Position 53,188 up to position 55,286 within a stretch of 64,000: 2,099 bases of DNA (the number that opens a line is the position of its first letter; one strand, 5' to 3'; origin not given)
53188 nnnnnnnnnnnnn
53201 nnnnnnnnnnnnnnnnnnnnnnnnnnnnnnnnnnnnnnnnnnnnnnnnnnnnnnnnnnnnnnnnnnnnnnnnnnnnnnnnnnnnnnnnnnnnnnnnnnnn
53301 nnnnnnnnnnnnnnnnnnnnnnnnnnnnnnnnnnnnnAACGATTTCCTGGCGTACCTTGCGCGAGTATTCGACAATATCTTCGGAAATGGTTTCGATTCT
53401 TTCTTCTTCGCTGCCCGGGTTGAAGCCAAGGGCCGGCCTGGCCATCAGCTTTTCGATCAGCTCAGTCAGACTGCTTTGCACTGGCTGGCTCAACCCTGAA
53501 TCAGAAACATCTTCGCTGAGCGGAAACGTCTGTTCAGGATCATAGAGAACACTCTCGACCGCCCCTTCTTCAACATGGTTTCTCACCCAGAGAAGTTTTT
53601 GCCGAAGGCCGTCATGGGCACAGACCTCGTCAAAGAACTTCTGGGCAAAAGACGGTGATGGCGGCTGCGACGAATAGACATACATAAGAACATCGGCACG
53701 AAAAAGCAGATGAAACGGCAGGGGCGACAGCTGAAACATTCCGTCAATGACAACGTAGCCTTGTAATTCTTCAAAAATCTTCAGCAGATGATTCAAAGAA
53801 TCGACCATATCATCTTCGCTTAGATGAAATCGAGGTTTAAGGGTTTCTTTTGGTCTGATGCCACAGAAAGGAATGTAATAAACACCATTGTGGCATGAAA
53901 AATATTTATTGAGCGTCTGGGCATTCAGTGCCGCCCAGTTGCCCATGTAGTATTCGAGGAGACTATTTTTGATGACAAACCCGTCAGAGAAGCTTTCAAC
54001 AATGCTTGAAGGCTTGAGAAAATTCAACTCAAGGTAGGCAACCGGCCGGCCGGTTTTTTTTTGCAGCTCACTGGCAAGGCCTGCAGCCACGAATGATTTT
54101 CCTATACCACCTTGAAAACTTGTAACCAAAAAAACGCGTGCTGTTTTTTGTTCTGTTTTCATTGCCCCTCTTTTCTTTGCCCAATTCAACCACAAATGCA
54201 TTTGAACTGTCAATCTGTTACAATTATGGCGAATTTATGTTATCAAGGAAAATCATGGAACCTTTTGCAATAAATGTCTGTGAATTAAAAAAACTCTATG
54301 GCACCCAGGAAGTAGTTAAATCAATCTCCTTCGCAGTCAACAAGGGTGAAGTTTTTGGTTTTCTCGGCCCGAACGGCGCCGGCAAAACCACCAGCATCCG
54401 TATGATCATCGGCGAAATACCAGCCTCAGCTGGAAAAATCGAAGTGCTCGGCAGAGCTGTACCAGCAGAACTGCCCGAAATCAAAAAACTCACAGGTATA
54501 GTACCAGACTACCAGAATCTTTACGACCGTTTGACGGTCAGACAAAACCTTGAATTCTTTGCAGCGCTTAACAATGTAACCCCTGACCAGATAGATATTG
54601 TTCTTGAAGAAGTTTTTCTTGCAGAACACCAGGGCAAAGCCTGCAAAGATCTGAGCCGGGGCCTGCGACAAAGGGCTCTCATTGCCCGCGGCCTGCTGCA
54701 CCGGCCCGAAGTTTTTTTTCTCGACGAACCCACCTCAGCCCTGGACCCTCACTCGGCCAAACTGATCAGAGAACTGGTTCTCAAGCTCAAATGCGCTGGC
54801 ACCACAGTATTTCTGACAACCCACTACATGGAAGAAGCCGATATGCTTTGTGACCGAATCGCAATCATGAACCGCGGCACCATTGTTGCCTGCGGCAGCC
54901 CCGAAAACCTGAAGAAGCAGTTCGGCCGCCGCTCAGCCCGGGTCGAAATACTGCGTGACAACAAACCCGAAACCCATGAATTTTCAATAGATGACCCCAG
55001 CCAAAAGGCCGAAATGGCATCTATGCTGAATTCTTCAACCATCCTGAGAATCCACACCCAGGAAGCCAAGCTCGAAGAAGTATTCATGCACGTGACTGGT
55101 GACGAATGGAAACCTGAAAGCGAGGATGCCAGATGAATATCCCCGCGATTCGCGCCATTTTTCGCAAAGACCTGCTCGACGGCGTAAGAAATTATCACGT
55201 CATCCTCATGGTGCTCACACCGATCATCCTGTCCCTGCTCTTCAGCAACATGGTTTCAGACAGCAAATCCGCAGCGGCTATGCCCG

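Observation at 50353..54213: Tad-like secretion module with domain fusions: CpaE/MinD-like + CpaF ATPase, and a TadB+TadC platform in one polypeptide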

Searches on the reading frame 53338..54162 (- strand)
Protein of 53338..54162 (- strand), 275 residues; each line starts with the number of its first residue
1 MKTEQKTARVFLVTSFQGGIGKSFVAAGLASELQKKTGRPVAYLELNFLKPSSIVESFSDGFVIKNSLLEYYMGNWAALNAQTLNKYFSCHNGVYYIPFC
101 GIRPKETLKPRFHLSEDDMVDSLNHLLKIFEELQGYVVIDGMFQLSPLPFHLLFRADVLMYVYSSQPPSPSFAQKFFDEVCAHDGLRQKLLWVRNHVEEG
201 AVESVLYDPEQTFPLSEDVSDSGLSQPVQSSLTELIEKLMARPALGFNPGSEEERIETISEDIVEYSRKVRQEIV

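Call 20: search_solved_structures(query=A1, max_evalue=1, show_alignments=2)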
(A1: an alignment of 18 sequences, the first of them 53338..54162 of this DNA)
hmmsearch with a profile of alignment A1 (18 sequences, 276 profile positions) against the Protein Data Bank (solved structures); distinct sequences matched with E-value up to 1: 92 (the best 60 are shown).
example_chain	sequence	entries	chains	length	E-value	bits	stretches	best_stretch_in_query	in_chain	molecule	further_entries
3ea0_A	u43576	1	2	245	3.2e-16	63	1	8-224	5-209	ATPase, ParA family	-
3k9g_A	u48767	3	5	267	3.9e-08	36.5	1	1-170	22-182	PF-32 protein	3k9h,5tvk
5j1j_A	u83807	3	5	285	4.9e-08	36.2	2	6-45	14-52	Site-determining protein | Transcriptional antiactivator FleN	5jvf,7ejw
8pb9_A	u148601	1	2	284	6.5e-08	35.8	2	6-44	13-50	Antiactivator FleN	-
4rz2_A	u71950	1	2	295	7.6e-08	35.5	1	5-46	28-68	Site-determining protein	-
8p53_A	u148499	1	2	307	8.6e-08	35.4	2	6-44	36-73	Antiactivator FleN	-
4rz3_A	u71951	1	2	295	1e-07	35.1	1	5-45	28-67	Site-determining protein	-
4v03_A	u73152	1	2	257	4e-07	33.2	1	7-45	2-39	SITE-DETERMINING PROTEIN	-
6iub_A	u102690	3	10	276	4e-07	33.2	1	7-46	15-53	SpoOJ regulator (Soj)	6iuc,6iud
8jmj_A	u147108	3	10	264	5.5e-07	32.7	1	7-45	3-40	SpoOJ regulator (Soj)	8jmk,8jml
3vx3_A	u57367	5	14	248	6.8e-07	32.4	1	8-54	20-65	ATPase involved in chromosome partitioning, ParA/MinD family, Mrp homolog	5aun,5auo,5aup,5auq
3fkq_A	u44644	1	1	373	7.8e-07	32.2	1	4-208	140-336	NtrC-like two-domain protein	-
3q9l_A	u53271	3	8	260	8.3e-07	32.1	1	7-172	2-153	Septum site-determining protein minD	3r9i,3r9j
4v02_A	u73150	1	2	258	8.3e-07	32.1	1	7-44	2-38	SITE-DETERMINING PROTEIN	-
9nbo_A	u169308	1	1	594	3.6e-06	30.1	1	10-46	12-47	Arsenite transporter ATPase-like protein,arsA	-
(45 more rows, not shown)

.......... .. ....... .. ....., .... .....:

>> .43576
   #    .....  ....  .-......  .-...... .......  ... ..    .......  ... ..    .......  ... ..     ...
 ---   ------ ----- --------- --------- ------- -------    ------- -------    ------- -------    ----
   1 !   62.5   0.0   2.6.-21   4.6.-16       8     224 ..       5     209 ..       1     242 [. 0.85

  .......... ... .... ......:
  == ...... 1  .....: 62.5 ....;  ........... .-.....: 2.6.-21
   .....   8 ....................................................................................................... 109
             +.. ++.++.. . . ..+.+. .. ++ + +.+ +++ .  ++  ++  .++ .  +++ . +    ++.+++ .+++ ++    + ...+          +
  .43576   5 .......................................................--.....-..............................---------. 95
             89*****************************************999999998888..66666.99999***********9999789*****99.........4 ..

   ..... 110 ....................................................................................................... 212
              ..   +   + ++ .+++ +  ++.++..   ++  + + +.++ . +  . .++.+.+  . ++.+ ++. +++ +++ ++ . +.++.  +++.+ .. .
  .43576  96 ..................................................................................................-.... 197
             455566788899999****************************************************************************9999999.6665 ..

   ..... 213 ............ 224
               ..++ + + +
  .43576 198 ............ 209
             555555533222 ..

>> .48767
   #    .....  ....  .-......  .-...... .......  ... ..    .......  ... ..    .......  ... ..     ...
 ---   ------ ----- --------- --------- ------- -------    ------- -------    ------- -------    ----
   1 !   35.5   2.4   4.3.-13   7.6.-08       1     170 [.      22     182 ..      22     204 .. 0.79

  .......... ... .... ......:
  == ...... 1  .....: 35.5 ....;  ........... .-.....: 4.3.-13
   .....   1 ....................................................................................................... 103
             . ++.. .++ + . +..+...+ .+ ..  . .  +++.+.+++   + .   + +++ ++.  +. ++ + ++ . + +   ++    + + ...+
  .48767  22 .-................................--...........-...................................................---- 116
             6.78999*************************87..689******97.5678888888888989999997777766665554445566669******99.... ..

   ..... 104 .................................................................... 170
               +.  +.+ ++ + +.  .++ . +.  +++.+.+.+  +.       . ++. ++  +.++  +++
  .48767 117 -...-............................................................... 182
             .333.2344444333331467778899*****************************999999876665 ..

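Call 27: predict_structure(alignment_id=A1)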
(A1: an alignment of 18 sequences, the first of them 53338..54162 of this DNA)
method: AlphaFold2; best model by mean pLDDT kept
length: 275 residues; sequences in the alignment: 18
mean_pLDDT: 82.3   pTM: 0.81
mean pLDDT of the five models: 82.3, 82.1, 79.9, 79.8, 79.3
residues with pLDDT >= 90: 121; 70-90: 108; 50-70: 28; < 50: 18
segments of 3 or more residues with pLDDT < 50: 1-3, 218-223, 252-259
pLDDT, mean of each block of 10 residues (from residue 1): 70 90 91 95 89 75 87 85 92 93 76 81 93 95 88 95 89 92 91 80 65 62 62 90 86 47 76 61
secondary structure, 60 per line:
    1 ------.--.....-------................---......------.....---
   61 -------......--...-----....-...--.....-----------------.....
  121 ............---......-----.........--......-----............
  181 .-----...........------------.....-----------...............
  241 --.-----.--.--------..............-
elements in order: E10-14 H22-37 E41-46 H53-57 H68-73 H84-87 E89-91 E94-98 H116-132 E136-141 H147-155 E158-163 H169-181 E190-197 E210-214 H226-240 H261-274

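Call 31: fold_search(model_id=the predicted structure, library=pdb)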
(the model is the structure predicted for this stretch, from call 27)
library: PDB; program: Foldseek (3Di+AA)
matches with E <= 10: 1782; with E <= 0.001: 278
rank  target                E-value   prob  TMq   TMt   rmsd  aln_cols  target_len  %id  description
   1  3ea0_B                1.9e-10  1.00  0.60  0.67   6.3       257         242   16  Crystal Structure of ParA Family ATPase from Chlorobium tepidum TLS (released 2008-09-23)
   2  3ea0_A                7.3e-10  1.00  0.58  0.65   8.0       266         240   15  Crystal Structure of ParA Family ATPase from Chlorobium tepidum TLS (released 2008-09-23)
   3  3fkq                  1.8e-08  1.00  0.58  0.47   5.4       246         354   17  Crystal structure of NtrC-like two-domain protein (RER070207001320) from Eubacterium rectale at 2.10 A resolution (released 2009-01-06)
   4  5tvk_A                2.0e-08  1.00  0.55  0.63   6.5       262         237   17  Crystal Structure of putative plasmid partition protein (BB_S35) from Borrelia burgdorferi B31 bound to AMPPNP (released 2016-11-23)
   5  3k9g                  3.5e-08  1.00  0.54  0.64   6.2       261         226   15  CRYSTAL STRUCTURE OF A PLASMID PARTITION PROTEIN FROM BORRELIA BURGDORFERI AT 2.25A RESOLUTION, iodide soak (released 2009-11-03)
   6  4rz2_B                4.2e-08  1.00  0.58  0.62   6.2       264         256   17  Crystal structure of the MinD-like ATPase FlhG (released 2015-03-04)
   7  5j1j_B                4.8e-08  1.00  0.64  0.70   5.4       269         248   17  Structure of FleN-AMPPNP complex (released 2017-03-29)
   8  4rz3_A                4.8e-08  1.00  0.58  0.65   5.9       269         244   15  Crystal structure of the MinD-like ATPase FlhG (released 2015-03-04)
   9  5auq_F                5.8e-08  1.00  0.52  0.62   5.4       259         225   17  Crystal structure of ATPase-type HypB in the nucleotide free state (released 2015-06-24)
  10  2bek_B                5.8e-08  1.00  0.55  0.61   5.5       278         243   15  Structure of the bacterial chromosome segregation protein Soj (released 2005-01-12)
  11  7npe_B                6.5e-08  1.00  0.56  0.40   6.7       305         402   11  Vibrio cholerae ParA2-ADP (released 2021-07-21)
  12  2bek_A                7.9e-08  1.00  0.56  0.63   5.5       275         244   16  Structure of the bacterial chromosome segregation protein Soj (released 2005-01-12)
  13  8p53_A                1.2e-07  1.00  0.62  0.63   5.1       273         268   16  Cryo-EM structure of the c-di-GMP-free FleQ-FleN master regulator complex of P. aeruginosa (released 2023-12-13)
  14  7npe_C                1.2e-07  1.00  0.52  0.38   7.2       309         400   12  Vibrio cholerae ParA2-ADP (released 2021-07-21)
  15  1hyq                  1.4e-07  1.00  0.61  0.71   3.7       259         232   15  MIND BACTERIAL CELL DIVISION REGULATOR FROM A. FULGIDUS (released 2001-03-14)
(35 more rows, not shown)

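Call 70: find_related_loci(query=A4, collection=genome_contigs, flank=10000)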
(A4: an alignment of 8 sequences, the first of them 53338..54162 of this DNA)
Query A4 (275 aa) in genome_contigs; peptide patterns used: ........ (x = any residue, [..] = any of these).
97 stretches matched a pattern; 39 encode a relative of the query (tblastn E <= 1e-3); 39 distinct loci.
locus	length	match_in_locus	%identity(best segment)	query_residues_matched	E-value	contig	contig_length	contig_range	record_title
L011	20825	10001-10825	78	1-275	1e-150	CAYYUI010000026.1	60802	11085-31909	MAG TPA_asm: uncultured bacterium isolate SRP192927_co1_848 genome assembly, contig: NODE_609_length_60802_cov_9.520915,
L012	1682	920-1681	78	1-254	1e-150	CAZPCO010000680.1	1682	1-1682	MAG TPA_asm: uncultured bacterium isolate binchicken_co117_419 genome assembly, contig: NODE_119091_length_1682_cov_4.41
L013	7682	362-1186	72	1-275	5e-138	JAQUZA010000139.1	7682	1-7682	MAG: Candidatus Riflebacteria bacterium isolate STD2_25 NODE_39218_length_7682_cov_3.048180_Sandtown_D2, whole genome sh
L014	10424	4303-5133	63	1-275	4e-115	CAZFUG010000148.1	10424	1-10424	MAG TPA_asm: uncultured bacterium isolate binchicken_co115_14 genome assembly, contig: NODE_9568_length_10424_cov_4.7490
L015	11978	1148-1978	62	1-275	1e-113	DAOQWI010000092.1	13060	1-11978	MAG TPA_asm: Candidatus Ozemobacteraceae bacterium isolate AMR_MDS_1066 NODE_5268_length_13060_cov_6.853287, whole genom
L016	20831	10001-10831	62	1-275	9e-114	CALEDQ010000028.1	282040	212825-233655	MAG TPA_asm: uncultured bacterium isolate SRR3330203_bin.17_CONCOCT_v1.1_MAG genome assembly, contig: ERZ724088.22, whol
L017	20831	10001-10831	60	1-275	2e-110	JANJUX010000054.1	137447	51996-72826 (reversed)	MAG: Candidatus Riflebacteria bacterium isolate RXS2_metabat.bin.35 RXS2_k141_148402, whole genome shotgun sequence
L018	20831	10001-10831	54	1-275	1e-99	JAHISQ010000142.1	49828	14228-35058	MAG: Candidatus Riflebacteria bacterium isolate MM_PC_MetaG.mb.182 MM_PC_MetaG.mb.182_k141_1433746, whole genome shotgun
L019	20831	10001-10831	52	1-275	3e-98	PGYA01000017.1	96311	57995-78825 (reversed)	MAG: Candidatus Riflebacteria bacterium HGW-Riflebacteria-2 bjp_ig2102_scaffold_310, whole genome shotgun sequence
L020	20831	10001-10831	51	1-275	1e-94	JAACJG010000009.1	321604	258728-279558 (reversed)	MAG: Candidatus Rifleibacterium amylolyticum isolate CH46 Scaffold08, whole genome shotgun sequence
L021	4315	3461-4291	51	1-275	1e-94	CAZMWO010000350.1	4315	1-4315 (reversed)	MAG TPA_asm: uncultured bacterium isolate SRP192927_co6_749 genome assembly, contig: NODE_58390_length_4315_cov_3.431455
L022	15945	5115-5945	53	1-275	7e-94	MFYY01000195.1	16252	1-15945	MAG: Candidatus Riflebacteria bacterium GWC2_50_8 gwc2_scaffold_5409, whole genome shotgun sequence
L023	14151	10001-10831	49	1-275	1e-91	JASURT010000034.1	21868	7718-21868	MAG: Candidatus Ozemobacter sp. isolate DJKA78_ANT-KO_bin.22 scaffold_463, whole genome shotgun sequence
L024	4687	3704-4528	53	1-275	1e-89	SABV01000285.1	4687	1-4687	MAG: Erysipelotrichia bacterium isolate INTA.CYC.134 contig-100_17472, whole genome shotgun sequence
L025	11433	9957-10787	49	1-275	2e-89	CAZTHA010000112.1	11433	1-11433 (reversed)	MAG TPA_asm: uncultured bacterium isolate binchicken_co108_60 genome assembly, contig: NODE_12342_length_11433_cov_5.710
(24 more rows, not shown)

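Call 77: search_protein_families(library=pfam, proteins=[window:53338-54162:-], max_evalue=0.05)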
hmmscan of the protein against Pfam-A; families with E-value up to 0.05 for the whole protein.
window:53338-54162:- (275 aa): 2 families
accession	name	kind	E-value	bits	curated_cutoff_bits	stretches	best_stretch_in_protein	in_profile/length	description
PF10609.15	ParA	-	0.00049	20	27.1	1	8-48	3-42/246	NUBPL iron-transfer P-loop NTPase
PF01656.29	CbiA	-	0.0013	19.1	25.4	1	12-45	2-34/125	CobQ/CobB/MinD/ParA nucleotide binding domain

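Call 84: find_homologous_proteins(query=A1, max_evalue=0.00001)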
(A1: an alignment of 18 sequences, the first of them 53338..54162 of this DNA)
Query A1 (18 sequences) (275 aa, profile of the alignment): 9 proteins with E <= 0.00001 among 5777 candidates.
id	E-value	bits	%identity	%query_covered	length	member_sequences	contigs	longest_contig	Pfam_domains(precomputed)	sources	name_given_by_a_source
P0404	2.7e-103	363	62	100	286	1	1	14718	-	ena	-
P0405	1.3e-84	302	62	72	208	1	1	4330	PF01656.30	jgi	-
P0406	4.2e-43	166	48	48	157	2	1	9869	PF01656.30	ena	-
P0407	8.2e-17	80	23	65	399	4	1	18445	PF01656.30,PF13614.13,PF00072.31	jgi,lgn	-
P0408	4.7e-13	67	25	51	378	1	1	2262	PF10609.16,PF01656.30,PF13614.13,PF09140.18,PF00072.31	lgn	-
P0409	2.3e-11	62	24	22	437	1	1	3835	PF01656.30,PF13614.13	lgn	-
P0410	1.8e-8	52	23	76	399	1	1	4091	PF10609.16,PF01656.30,PF13614.13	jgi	jgi:pilus assembly protein CpaE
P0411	1.9e-6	46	33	19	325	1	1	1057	PF10609.16,PF01656.30,PF13614.13,PF09140.18,PF01268.26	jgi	jgi:capsular exopolysaccharide synthesis family protein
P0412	3.0e-6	45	27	71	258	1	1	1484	PF10609.16,PF01656.30,PF13614.13,PF09140.18,PF06564.19,PF02374.22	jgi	jgi:chromosome partitioning protein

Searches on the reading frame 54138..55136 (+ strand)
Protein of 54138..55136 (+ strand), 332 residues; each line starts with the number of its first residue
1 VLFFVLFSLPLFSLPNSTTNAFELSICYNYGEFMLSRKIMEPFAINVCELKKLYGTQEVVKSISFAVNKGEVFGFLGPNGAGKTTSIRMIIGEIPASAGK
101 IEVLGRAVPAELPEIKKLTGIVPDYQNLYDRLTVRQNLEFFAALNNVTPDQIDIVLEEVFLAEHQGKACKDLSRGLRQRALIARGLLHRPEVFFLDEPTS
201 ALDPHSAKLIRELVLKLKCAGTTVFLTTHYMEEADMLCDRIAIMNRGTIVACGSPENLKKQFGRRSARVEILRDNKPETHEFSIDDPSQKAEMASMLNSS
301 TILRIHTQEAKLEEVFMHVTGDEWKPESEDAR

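Call 6: search_protein_families(library=pfam, proteins=[window:54138-55136:+], max_evalue=0.01)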
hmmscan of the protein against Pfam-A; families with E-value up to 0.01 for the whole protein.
window:54138-55136:+ (332 aa): 3 families
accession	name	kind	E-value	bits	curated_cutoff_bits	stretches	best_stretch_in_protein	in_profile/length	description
PF00005.33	ABC_tran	-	5.7e-27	95.4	25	1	61-200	2-137/137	ABC transporter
PF13304.12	AAA_21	-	6.2e-09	36.8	27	1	171-229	237-298/304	AAA domain, putative AbiEii toxin, Type IV TA system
PF13732.12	DrrA1-3_C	-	0.0045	18.1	27.4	0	267-320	29-81/81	ATP-binding protein DrrA1-3-like, C-terminal domain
